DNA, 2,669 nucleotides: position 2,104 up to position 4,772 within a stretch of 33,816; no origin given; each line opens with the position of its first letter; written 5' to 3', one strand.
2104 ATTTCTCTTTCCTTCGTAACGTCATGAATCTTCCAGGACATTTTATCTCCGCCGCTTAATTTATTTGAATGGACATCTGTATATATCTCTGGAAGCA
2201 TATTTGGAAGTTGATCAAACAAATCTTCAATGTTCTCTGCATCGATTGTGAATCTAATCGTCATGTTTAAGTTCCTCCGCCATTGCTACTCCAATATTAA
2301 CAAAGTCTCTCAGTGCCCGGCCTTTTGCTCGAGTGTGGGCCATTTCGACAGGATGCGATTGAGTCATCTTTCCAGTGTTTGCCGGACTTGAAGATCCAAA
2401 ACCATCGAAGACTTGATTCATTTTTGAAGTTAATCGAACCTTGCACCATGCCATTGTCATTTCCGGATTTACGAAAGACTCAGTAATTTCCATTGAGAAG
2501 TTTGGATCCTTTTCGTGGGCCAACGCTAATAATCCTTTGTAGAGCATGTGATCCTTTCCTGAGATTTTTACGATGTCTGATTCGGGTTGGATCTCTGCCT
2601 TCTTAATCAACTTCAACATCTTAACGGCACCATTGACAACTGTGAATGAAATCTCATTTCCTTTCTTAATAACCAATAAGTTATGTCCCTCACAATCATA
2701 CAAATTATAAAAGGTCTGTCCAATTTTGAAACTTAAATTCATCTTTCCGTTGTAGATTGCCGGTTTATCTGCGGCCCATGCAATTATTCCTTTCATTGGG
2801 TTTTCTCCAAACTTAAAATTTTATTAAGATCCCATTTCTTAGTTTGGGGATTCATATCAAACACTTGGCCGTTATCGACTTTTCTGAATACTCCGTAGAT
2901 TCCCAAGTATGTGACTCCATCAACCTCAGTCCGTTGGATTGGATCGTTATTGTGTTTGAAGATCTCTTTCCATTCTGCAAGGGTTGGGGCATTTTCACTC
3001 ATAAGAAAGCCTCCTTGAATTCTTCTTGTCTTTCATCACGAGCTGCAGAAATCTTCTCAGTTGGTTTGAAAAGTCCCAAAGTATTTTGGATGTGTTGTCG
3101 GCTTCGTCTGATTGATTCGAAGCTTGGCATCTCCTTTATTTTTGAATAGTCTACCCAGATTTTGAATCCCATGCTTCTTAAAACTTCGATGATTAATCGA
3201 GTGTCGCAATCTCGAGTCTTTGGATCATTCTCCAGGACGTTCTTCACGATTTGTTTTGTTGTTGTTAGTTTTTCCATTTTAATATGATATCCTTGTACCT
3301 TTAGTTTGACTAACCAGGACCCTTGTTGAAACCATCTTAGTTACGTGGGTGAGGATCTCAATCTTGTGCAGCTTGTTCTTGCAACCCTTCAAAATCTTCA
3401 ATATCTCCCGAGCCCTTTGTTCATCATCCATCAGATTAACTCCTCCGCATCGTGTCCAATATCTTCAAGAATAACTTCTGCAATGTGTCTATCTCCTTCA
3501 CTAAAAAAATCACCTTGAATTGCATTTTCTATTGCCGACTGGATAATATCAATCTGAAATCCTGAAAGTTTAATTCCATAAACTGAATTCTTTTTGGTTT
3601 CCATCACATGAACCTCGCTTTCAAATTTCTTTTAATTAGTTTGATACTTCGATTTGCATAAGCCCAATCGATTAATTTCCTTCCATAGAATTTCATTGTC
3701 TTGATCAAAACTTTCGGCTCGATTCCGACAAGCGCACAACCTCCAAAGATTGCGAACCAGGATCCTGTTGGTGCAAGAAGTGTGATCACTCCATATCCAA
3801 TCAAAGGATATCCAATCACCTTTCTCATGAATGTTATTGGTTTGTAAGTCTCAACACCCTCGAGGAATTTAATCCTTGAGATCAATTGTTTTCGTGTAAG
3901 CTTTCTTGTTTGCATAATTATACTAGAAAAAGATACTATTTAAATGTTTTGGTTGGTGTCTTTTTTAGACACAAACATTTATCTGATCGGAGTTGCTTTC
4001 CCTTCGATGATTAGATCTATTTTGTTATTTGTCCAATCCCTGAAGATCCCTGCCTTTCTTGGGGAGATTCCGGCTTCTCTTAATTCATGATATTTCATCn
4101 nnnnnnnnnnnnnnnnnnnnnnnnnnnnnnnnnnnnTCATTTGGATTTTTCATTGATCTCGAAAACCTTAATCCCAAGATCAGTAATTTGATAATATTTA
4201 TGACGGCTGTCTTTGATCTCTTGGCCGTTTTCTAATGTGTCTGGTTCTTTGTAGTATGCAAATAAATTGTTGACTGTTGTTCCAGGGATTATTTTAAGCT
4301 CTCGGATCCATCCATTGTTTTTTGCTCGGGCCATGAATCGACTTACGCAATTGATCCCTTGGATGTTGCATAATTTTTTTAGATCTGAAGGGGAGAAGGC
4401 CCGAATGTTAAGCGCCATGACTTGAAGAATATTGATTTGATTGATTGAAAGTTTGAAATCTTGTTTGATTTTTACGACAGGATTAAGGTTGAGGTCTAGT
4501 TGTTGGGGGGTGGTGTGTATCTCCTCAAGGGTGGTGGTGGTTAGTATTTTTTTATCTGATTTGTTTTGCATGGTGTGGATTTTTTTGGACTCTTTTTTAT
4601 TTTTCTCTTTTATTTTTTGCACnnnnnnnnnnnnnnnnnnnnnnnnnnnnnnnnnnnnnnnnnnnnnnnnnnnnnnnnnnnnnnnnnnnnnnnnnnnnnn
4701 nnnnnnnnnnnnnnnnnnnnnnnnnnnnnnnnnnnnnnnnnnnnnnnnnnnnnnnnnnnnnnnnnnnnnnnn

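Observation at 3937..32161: Fifteen TATA-like promoters in two sequence classes, each 21 (+/-1) nt from a leaderless ATG: archaeal-type transcription architecture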

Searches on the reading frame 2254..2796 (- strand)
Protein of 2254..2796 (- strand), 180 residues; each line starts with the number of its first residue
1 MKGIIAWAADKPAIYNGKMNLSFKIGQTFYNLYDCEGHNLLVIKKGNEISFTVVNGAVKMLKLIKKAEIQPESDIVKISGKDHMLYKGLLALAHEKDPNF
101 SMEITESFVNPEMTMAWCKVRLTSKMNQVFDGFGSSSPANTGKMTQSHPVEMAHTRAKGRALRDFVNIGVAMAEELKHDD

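Call 27: search_protein_families(library=pfam, max_evalue=0.01, proteins=[window:2254-2796:-])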
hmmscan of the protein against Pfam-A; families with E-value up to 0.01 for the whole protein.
window:2254-2796:- (180 aa): 0 families

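Call 65: search_protein_families(library=phrogs, max_evalue=0.001, proteins=[window:2254-2796:-])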
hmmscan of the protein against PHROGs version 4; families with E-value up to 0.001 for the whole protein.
window:2254-2796:- (180 aa): 1 family
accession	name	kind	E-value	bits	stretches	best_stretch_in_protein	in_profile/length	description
phrog_22961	-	unknown function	1.1e-06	29.9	1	78-179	112-212/213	-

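Call 80: search_solved_structures(query=window:2254-2796:-, max_evalue=1)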
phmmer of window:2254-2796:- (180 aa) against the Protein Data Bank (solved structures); distinct sequences matched with E-value up to 1: 0.

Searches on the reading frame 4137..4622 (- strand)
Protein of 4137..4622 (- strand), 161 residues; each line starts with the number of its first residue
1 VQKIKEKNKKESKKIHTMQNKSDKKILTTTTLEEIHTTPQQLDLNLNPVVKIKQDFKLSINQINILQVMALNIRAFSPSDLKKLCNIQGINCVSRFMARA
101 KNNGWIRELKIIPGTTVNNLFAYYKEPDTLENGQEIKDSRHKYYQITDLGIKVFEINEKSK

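Call 27: search_protein_families(library=pfam, max_evalue=0.01, proteins=[window:4137-4622:-])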
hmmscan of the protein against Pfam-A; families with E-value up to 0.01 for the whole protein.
window:4137-4622:- (161 aa): 0 families

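Call 65: search_protein_families(library=phrogs, max_evalue=0.001, proteins=[window:4137-4622:-])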
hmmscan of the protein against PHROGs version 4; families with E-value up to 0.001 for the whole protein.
window:4137-4622:- (161 aa): 0 families
